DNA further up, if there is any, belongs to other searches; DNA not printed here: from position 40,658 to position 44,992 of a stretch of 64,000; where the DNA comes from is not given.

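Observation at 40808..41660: carB is fused in frame to a DapF-like domain that lacks the first catalytic cysteine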

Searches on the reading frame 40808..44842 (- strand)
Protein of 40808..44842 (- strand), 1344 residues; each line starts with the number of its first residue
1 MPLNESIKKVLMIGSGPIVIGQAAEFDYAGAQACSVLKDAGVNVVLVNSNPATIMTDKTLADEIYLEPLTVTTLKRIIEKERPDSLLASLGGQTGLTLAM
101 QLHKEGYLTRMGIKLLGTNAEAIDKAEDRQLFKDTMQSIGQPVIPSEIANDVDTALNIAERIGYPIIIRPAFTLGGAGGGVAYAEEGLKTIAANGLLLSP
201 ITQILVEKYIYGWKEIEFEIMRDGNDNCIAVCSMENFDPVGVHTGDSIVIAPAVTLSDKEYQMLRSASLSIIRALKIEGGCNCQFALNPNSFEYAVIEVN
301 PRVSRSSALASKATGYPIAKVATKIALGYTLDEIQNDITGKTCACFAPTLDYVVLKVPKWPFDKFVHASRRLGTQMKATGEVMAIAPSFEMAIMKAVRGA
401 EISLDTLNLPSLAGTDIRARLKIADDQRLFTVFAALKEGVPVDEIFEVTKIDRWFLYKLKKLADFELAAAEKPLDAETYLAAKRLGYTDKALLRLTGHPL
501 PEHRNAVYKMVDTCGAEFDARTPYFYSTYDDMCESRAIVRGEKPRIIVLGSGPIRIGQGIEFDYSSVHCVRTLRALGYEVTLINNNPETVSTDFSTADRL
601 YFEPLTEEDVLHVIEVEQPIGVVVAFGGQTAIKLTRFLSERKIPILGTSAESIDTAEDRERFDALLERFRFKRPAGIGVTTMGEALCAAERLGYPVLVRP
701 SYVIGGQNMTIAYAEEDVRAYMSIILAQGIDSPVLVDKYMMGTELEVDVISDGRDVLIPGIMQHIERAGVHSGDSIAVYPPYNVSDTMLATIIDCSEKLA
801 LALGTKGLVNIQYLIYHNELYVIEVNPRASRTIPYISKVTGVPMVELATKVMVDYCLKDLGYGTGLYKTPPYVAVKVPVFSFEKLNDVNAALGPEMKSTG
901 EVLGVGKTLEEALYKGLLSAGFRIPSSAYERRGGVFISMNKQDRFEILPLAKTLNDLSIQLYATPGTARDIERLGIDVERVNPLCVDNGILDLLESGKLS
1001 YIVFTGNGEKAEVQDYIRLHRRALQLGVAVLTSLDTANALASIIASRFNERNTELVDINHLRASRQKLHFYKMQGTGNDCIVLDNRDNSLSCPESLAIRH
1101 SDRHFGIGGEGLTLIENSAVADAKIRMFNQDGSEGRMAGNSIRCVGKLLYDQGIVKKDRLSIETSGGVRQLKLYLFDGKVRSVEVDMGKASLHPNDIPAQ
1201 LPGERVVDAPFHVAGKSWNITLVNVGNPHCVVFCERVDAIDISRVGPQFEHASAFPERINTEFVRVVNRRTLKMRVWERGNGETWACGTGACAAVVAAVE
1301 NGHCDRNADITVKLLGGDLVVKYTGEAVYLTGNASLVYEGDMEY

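Call 5: search_protein_families(library=pfam, proteins=[window:40808-44842:-])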
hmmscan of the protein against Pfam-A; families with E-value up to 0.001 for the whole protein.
window:40808-44842:- (1344 aa): 11 families
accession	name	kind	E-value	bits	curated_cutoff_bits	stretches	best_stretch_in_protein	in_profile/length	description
PF02786.22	CPSase_L_D2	-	1.2e-110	368.4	19.8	2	128-333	1-210/211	Carbamoyl-phosphate synthase L chain, ATP binding domain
PF25596.1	CPSase_L_D1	-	3.9e-93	307.8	27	2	7-125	2-118/118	Carbamoyl phosphate synthase preATP-grasp domain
PF01678.24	DAP_epimerase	-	2.9e-58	195.6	34.7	2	1222-1337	2-121/121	Diaminopimelate epimerase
PF02787.25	CPSase_L_D3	-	9.9e-23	80.4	26.6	1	420-495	2-79/80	Carbamoyl-phosphate synthetase large chain, oligomerisation domain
PF07478.18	Dala_Dala_lig_C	-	9.4e-15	55.1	24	2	689-827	32-174/204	D-ala D-ala ligase C-terminus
PF15632.11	ATPgrasp_Ter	-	2e-12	47.5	29.1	1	733-853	4-109/131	ATP-grasp in the biosynthetic pathway with Ter operon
PF02142.27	MGS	-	3.1e-10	40.5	24.1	1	946-1032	1-94/94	MGS-like domain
PF02655.19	ATP-grasp_3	-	2.7e-09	37.7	23.2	1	690-829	28-157/160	ATP-grasp domain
PF02222.28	ATP-grasp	-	3.9e-06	27.1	27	0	677-829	14-163/179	ATP-grasp domain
PF01071.24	GARS_A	-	1.9e-05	25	27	0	667-768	11-117/194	Phosphoribosylglycinamide synthetase, ATP-grasp (A) domain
PF13549.11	ATP-grasp_5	-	0.00051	19.9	27.6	0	133-168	16-51/221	ATP-grasp domain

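Call 7: search_protein_families(library=ncbifam, proteins=[window:40811-44842:-])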
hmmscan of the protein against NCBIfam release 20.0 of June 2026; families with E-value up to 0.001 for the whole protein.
window:40811-44842:- (1344 aa): 40 families (the best 25 are shown)
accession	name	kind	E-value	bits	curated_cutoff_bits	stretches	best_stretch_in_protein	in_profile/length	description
NF003671.0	PRK05294.1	equivalog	0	1418.4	599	1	1-1047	1-1049/1058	carbamoyl-phosphate synthase large subunit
TIGR01369.1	CPSaseII_lrg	equivalog_domain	0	1378.3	1027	1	4-1042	3-1050/1052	carbamoyl-phosphate synthase (glutamine-hydrolyzing) large subunit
TIGR00652.1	DapF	equivalog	6.6e-78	261.8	114.65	1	1069-1342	2-268/270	diaminopimelate epimerase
NF006406.0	PRK08654.1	equivalog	9.2e-31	106.9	739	2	108-341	95-330/499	acetyl-CoA carboxylase biotin carboxylase subunit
NF038284.1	bifunc_DapF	exception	7.6e-30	104.1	350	1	1110-1333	44-253/254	bifunctional diaminopimelate epimerase/glutamate racemase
NF006367.0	PRK08591.1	subfamily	2.9e-28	98.8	597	2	108-341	95-331/451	acetyl-CoA carboxylase biotin carboxylase subunit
NF005525.0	PRK07178.1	equivalog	8.8e-27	93.9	768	2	108-342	94-330/471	acetyl-CoA carboxylase biotin carboxylase subunit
NF006286.0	PRK08462.1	equivalog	2e-26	92.8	740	2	7-339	4-332/445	acetyl-CoA carboxylase biotin carboxylase subunit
TIGR01235.1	pyruv_carbox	equivalog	4.4e-26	90.7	1114.45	2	109-338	96-328/1143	pyruvate carboxylase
NF053643.1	Ddl_archaea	equivalog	5.8e-26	91.3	500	2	639-885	87-324/367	putative pseudomurein biosynthesis ATP-grasp protein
NF009402.0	PRK12767.1-1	equivalog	4.4e-25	88.2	218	2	30-310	16-283/329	carbamoyl phosphate synthase-like protein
NF009471.0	PRK12833.1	equivalog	5.8e-25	87.7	686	2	108-345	98-338/467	acetyl-CoA carboxylase biotin carboxylase subunit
NF004085.0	PRK05586.1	equivalog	1.3e-24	86.9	723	2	112-341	99-333/448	acetyl-CoA carboxylase biotin carboxylase subunit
TIGR00514.1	accC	equivalog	2.3e-24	86.1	626.5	2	109-341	96-331/449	acetyl-CoA carboxylase biotin carboxylase subunit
NF009554.0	PRK12999.1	equivalog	2.8e-23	81.7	965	2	110-337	101-331/1147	pyruvate carboxylase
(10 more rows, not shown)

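Call 12: list_cluster_members(proteins=[window:40811-44842:-])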
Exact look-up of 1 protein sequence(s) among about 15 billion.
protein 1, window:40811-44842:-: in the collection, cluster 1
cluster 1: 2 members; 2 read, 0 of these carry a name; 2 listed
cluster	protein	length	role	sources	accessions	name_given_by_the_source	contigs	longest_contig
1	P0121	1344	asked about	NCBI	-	-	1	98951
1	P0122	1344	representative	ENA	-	-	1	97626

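Call 15: find_encoding_contigs(protein=P0121, flank=10000, max_places=4)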
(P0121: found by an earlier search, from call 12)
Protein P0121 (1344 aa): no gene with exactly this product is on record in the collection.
